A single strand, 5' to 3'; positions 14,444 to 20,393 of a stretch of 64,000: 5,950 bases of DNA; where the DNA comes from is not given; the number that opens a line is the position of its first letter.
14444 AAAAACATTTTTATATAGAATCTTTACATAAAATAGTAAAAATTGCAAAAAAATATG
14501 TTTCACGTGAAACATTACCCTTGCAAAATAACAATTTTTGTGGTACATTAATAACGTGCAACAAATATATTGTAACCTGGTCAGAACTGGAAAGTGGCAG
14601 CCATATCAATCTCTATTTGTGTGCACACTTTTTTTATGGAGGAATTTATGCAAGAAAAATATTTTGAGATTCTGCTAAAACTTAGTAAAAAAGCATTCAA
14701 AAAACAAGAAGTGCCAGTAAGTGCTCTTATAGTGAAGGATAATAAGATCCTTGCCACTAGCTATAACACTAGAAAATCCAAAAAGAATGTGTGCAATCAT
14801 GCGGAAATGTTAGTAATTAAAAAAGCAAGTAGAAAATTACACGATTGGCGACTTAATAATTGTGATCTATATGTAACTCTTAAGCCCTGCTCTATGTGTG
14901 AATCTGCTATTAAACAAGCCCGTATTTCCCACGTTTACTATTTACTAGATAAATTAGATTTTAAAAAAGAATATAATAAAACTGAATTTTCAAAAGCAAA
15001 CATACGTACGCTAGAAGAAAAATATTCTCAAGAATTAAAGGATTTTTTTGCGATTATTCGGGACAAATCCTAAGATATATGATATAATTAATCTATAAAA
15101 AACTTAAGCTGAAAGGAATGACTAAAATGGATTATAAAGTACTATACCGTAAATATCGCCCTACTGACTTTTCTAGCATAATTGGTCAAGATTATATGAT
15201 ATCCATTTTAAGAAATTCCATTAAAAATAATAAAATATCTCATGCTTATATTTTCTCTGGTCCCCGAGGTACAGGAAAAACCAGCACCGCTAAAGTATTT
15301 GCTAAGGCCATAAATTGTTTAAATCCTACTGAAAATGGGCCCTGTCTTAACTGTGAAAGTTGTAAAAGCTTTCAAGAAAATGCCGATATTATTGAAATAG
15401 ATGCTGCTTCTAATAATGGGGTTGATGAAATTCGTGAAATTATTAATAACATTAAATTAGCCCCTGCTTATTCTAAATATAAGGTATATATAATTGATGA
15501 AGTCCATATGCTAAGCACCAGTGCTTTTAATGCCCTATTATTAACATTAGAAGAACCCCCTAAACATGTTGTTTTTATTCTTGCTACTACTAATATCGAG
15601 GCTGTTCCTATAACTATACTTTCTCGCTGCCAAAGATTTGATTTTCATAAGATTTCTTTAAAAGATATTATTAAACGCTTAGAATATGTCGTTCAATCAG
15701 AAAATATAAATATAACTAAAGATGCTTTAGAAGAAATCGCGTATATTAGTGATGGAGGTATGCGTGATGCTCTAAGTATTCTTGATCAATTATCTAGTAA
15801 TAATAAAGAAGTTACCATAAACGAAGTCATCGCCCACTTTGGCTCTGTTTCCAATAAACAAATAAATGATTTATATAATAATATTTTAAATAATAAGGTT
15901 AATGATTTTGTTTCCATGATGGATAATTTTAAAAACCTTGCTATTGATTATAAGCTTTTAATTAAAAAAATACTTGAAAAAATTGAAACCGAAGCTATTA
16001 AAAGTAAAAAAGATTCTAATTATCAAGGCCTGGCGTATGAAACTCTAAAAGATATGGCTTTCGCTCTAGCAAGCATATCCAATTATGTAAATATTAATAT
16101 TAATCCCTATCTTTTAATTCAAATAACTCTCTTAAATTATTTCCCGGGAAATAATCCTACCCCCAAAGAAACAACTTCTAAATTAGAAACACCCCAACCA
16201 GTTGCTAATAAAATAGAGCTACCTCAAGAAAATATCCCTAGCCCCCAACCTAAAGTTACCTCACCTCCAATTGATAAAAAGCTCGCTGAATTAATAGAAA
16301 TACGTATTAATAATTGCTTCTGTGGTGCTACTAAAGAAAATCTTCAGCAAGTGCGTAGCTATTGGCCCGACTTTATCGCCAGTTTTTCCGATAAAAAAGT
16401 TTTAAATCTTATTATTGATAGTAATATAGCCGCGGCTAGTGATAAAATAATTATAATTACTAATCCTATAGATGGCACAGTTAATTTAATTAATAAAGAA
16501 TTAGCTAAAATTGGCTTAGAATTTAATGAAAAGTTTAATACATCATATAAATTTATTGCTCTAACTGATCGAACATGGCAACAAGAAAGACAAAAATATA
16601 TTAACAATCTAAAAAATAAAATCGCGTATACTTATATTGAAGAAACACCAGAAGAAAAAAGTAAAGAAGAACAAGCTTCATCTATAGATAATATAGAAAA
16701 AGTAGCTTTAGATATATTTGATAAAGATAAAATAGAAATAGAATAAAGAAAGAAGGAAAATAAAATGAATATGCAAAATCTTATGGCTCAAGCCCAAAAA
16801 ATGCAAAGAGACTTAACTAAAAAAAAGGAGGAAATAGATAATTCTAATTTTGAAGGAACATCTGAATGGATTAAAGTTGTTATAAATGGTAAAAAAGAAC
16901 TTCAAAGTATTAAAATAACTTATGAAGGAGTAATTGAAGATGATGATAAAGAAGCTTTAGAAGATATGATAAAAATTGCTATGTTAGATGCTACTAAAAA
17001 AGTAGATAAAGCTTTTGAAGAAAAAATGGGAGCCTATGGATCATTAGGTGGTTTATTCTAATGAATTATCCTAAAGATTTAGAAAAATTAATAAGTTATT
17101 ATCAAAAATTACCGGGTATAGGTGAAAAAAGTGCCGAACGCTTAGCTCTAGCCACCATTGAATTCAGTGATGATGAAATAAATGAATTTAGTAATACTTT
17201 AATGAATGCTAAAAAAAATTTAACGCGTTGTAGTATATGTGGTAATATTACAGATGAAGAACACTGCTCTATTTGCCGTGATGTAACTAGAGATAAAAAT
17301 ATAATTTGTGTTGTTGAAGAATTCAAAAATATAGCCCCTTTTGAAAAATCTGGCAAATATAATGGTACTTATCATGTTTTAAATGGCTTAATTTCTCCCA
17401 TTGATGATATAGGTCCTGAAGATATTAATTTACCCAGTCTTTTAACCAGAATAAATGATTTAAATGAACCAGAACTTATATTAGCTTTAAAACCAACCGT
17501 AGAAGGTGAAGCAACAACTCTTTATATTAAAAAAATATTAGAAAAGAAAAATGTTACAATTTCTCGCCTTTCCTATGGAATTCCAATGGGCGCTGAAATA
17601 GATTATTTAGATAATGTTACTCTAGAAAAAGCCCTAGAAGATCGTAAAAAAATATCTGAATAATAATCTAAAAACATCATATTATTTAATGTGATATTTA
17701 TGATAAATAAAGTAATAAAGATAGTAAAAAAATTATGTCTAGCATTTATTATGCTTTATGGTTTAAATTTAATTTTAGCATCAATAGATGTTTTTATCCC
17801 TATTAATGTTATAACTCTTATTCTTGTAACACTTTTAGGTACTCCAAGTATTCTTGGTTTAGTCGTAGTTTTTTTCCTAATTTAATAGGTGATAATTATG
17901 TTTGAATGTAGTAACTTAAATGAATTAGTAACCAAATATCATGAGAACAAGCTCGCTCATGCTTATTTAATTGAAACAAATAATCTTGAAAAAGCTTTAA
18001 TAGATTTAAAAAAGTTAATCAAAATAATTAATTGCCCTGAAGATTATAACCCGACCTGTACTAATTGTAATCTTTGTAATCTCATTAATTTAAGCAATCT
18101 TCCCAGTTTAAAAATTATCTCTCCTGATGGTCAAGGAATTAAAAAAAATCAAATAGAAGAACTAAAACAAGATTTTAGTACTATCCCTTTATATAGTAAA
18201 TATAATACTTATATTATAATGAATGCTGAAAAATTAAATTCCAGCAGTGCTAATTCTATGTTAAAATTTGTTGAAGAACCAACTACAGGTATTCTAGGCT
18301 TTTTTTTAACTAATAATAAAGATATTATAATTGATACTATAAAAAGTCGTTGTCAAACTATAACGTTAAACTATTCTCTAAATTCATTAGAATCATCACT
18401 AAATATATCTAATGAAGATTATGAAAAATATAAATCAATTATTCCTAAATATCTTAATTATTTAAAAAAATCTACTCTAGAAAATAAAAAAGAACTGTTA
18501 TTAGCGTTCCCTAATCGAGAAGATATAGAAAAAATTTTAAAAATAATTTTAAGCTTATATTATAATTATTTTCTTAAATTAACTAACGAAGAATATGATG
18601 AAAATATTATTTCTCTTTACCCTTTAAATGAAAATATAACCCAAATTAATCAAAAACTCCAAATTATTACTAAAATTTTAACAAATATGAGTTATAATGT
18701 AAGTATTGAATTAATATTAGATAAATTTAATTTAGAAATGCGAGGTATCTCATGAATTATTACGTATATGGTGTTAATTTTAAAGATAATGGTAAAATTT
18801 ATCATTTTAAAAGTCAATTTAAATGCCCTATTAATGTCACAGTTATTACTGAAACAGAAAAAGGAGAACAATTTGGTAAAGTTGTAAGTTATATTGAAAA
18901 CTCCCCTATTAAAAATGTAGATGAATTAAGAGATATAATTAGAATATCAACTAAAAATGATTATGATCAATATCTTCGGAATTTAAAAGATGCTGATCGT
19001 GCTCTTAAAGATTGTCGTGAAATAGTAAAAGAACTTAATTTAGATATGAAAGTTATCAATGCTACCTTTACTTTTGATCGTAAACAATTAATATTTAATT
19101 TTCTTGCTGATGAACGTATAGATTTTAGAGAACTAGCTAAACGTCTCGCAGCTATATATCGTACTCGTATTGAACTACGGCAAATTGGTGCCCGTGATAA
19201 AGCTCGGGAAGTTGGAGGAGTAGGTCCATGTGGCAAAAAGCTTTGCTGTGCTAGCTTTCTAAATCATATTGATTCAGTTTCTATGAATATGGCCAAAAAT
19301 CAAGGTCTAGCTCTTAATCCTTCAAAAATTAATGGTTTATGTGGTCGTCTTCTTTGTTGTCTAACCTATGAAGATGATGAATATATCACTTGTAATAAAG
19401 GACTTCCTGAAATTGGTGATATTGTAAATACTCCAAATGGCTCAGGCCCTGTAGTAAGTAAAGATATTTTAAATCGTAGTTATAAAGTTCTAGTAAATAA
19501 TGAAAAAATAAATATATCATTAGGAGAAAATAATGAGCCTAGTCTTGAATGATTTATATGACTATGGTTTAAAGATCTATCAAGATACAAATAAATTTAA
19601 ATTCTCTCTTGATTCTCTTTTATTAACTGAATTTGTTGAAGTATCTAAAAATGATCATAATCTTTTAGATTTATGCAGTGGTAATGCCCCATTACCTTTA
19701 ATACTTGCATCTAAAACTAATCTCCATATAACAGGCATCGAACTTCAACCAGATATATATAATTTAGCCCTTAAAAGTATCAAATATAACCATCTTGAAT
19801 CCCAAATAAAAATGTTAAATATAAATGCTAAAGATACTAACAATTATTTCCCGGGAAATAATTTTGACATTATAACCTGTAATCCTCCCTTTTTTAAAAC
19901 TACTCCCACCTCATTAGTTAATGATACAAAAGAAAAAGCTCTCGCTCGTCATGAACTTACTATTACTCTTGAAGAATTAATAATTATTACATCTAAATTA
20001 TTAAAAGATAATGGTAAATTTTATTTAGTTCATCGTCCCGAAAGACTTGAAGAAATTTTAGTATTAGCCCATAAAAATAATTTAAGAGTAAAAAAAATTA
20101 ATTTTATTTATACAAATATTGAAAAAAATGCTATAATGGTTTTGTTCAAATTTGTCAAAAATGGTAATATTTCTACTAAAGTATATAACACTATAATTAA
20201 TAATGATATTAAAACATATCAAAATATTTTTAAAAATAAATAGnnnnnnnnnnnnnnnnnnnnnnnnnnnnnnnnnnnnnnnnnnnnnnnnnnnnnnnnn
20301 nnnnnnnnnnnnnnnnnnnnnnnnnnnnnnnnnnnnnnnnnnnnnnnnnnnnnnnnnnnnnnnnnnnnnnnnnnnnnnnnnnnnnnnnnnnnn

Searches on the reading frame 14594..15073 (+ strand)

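Call 9: search_protein_families(library=ncbifam, proteins=[window:14594-15073:+])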
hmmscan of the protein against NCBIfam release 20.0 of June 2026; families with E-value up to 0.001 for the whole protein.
window:14594-15073:+ (159 aa): 4 families
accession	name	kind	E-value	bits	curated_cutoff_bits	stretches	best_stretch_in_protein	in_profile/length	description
NF008113.2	PRK10860.1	equivalog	3.7e-23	82.1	150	1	16-116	3-103/165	tRNA adenosine(34) deaminase TadA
TIGR02571.1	ComEB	equivalog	1.8e-09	37.7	219.45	1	22-146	7-142/151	ComE operon protein 2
NF041025.1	antiphage_deaminase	equivalog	1.4e-06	27.4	400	1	68-117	338-386/437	anti-phage dCTP deaminase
TIGR00326.1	eubact_ribD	equivalog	1.9e-06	27.3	156.35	1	41-116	20-92/343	bifunctional diaminohydroxyphosphoribosylaminopyrimidine deaminase/5-amino-6-(5-phosphoribosylamino)uracil reductase RibD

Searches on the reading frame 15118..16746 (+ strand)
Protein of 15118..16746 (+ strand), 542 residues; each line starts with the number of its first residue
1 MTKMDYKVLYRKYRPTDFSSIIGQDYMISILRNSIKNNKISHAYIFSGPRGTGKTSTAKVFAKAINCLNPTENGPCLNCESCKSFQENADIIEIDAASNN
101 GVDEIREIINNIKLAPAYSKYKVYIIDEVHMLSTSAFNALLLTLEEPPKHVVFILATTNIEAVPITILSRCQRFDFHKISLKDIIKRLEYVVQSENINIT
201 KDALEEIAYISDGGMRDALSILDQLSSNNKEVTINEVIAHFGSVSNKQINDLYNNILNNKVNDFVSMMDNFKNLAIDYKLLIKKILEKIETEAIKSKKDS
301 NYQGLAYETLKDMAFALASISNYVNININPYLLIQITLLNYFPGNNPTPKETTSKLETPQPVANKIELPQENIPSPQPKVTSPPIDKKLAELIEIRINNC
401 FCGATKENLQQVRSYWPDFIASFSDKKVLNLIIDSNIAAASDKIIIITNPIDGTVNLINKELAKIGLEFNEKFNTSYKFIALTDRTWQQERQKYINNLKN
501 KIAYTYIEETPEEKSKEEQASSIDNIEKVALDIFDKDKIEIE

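Call 9: search_protein_families(library=ncbifam, proteins=[window:15118-16746:+])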
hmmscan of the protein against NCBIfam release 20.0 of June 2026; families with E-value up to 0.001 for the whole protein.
window:15118-16746:+ (542 aa): 77 families (the best 25 are shown)
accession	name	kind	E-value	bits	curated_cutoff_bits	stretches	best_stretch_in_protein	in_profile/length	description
NF004046.1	PRK05563.1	equivalog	1.2e-136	457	400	2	6-306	2-304/567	DNA polymerase III subunit gamma/tau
TIGR02397.1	dnaX_nterm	equivalog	2.9e-122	408.3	250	1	6-303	1-301/355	DNA polymerase III subunit gamma/tau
NF004549.0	PRK05896.1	equivalog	1.4e-110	370.9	578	1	7-326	4-335/642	DNA polymerase III subunits gamma and tau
NF011510.0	PRK14948.1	equivalog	1.2e-109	367.9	593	1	3-347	2-367/640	DNA polymerase III subunit gamma/tau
NF011523.0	PRK14962.1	equivalog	1.8e-109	366.7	576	1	7-315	2-315/474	DNA polymerase III subunits gamma and tau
NF011512.0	PRK14950.1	equivalog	3.4e-108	363.3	593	1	4-309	1-311/585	DNA polymerase III subunits gamma and tau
NF011526.0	PRK14965.1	equivalog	6.3e-105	352.2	670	1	4-290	1-290/578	DNA polymerase III subunits gamma and tau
NF006585.0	PRK09111.1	equivalog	7.5e-103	345.2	604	1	3-291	24-320/616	DNA polymerase III subunit gamma/tau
NF005942.0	PRK07994.1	equivalog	1.1e-99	335.3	613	1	4-295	1-295/655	DNA polymerase III subunit gamma/tau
NF011514.0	PRK14953.1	equivalog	1.6e-99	334.1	536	1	4-297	1-297/488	DNA polymerase III subunits gamma and tau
NF011531.0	PRK14971.1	equivalog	1.5e-97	327.9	685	1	6-284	4-286/614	DNA polymerase III subunit gamma/tau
NF005173.0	PRK06647.1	equivalog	3.9e-96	323.1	623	1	4-275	1-275/568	DNA polymerase III subunits gamma and tau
NF004962.0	PRK06305.1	equivalog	1.7e-90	304.4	559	1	5-291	3-293/465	DNA polymerase III subunits gamma and tau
NF006280.0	PRK08451.1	equivalog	8.4e-89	298.7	572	1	7-307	2-301/535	DNA polymerase III subunit gamma/tau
NF011522.0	PRK14961.1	equivalog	3.4e-87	292.7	562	1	4-326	1-326/363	DNA polymerase III subunits gamma and tau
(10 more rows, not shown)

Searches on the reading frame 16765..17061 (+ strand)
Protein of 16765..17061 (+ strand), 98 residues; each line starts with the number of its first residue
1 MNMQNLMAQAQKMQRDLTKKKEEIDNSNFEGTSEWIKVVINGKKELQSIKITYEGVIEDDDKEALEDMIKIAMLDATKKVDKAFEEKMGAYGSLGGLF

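Call 9: search_protein_families(library=ncbifam, proteins=[window:16765-17061:+])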
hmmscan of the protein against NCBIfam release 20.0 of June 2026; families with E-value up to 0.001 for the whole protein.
window:16765-17061:+ (98 aa): 2 families
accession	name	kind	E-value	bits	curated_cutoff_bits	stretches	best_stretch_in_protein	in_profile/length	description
TIGR00103.1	DNA_YbaB_EbfC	equivalog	1.3e-17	63.7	49.45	1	2-88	7-94/104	YbaB/EbfC family nucleoid-associated protein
NF011218.0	PRK14625.1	equivalog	6.3e-10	39.4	151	1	3-96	4-99/109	hypothetical protein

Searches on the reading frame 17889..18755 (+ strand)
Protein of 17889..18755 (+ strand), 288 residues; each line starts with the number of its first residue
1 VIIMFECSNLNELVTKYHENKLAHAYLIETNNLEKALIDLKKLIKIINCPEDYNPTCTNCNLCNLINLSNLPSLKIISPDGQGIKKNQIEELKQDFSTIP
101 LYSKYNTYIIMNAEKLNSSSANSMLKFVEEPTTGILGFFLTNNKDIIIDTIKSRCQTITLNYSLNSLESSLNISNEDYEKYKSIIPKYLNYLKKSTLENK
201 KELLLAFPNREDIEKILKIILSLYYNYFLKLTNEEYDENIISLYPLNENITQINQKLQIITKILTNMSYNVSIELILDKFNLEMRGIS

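Call 9: search_protein_families(library=ncbifam, proteins=[window:17889-18755:+])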
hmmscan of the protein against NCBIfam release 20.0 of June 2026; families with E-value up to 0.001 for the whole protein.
window:17889-18755:+ (288 aa): 51 families (the best 25 are shown)
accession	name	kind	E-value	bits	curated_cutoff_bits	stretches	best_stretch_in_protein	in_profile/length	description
NF005972.1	PRK08058.1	equivalog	8.2e-41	140.2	340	1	12-162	16-167/328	DNA polymerase III subunit delta'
TIGR00678.1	holB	equivalog_domain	4.2e-33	114.5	180.6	1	12-163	3-155/188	DNA polymerase III subunit delta'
NF005581.0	PRK07276.1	equivalog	1.9e-30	106.4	263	1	12-173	13-173/291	DNA polymerase III subunit delta'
NF004310.0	PRK05707.1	equivalog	2.9e-20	72.9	280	1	9-163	11-165/328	DNA polymerase III subunit delta'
TIGR02397.1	dnaX_nterm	equivalog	3.4e-17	62.7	250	1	13-161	26-174/355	DNA polymerase III subunit gamma/tau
NF004759.0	PRK06090.1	equivalog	6.4e-17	61.9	457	1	19-162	21-166/319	DNA polymerase III subunit delta'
NF005173.0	PRK06647.1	equivalog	2.6e-16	59.6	623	1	18-160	33-175/568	DNA polymerase III subunits gamma and tau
NF005362.0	PRK06871.1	equivalog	5e-16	58.7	456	1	12-163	14-167/327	DNA polymerase III subunit delta'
NF005638.0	PRK07399.1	subfamily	7.2e-16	58.1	230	1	83-161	106-183/317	DNA polymerase III subunit delta'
NF004488.0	PRK05818.1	equivalog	1.7e-15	57.4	218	1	40-277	24-255/261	DNA polymerase III subunit delta'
NF005926.0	PRK07940.1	equivalog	1.1e-14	54.6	300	1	48-161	62-172/394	DNA polymerase III subunit delta'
NF005132.0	PRK06581.1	equivalog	2.7e-14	53.4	221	1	10-268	3-244/264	DNA polymerase III subunit delta'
NF004962.0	PRK06305.1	equivalog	5.7e-14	52.1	559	1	19-161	35-178/465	DNA polymerase III subunits gamma and tau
NF011514.0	PRK14953.1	equivalog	8.3e-14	51.4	536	1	18-163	33-178/488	DNA polymerase III subunits gamma and tau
NF004549.0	PRK05896.1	equivalog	1.8e-12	46.8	578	1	13-159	28-174/642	DNA polymerase III subunits gamma and tau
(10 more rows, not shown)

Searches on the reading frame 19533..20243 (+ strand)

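Call 9: search_protein_families(library=ncbifam, proteins=[window:19533-20243:+])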
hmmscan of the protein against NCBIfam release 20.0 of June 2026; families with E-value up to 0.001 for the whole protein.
window:19533-20243:+ (236 aa): 14 families
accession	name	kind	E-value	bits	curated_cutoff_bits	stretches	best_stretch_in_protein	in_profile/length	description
NF047853.1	tRm6a37MtseTrmN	equivalog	1.5e-17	64.2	350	1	20-234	24-234/244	tRNA(1)(Val) (adenine(37)-N(6))-methyltransferase TrmN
TIGR03534.1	RF_mod_PrmC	equivalog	1.6e-10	40.9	199.1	1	32-185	78-237/253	peptide chain release factor N(5)-glutamine methyltransferase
NF011529.0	PRK14968.1-3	equivalog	1.7e-09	37.4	162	1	12-189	7-179/198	putative methyltransferase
TIGR03533.1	L3_gln_methyl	equivalog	1.1e-07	31.5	229.7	1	32-126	111-205/284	50S ribosomal protein L3 N(5)-glutamine methyltransferase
TIGR00536.1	hemK_fam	subfamily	7e-07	28.6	115.5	1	33-164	105-241/286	HemK family protein methyltransferase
NF011527.0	PRK14968.1-1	equivalog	3.1e-06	27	242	1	22-182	15-167/192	putative methyltransferase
NF043040.1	corrin_prot_MT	hypoth_equivalog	4.9e-06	26.1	180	1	36-116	37-116/216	corrinoid protein-associated methyltransferase CpaM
NF011528.0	PRK14968.1-2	equivalog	2.7e-05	23.8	171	1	12-121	11-118/205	putative methyltransferase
NF052510.1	methyltran_MpqE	exception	5.3e-05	22.7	335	1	38-116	44-122/234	methyl-plastoquinone biosynthesis methyltransferase MpqE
TIGR01934.1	MenG_MenH_UbiE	subfamily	9e-05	21.9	158.35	1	35-116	32-112/223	ubiquinone/menaquinone biosynthesis methyltransferase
TIGR00138.1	rsmG_gidB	equivalog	0.0002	21.1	99.5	0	145-202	122-180/183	16S rRNA (guanine(527)-N(7))-methyltransferase RsmG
NF001244.0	PRK00216.1-5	equivalog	0.0003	20.2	216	1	38-116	44-124/236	bifunctional demethylmenaquinone methyltransferase/2-methoxy-6-polyprenyl-1,4-benzoquinol methylase UbiE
NF045882.1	PLipidMtase_Leg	equivalog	0.00032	20.6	390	1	37-115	39-113/207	phospholipid N-methyltransferase PmtA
NF011530.0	PRK14968.1-4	equivalog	0.00046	19.6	243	1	15-166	13-157/202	putative methyltransferase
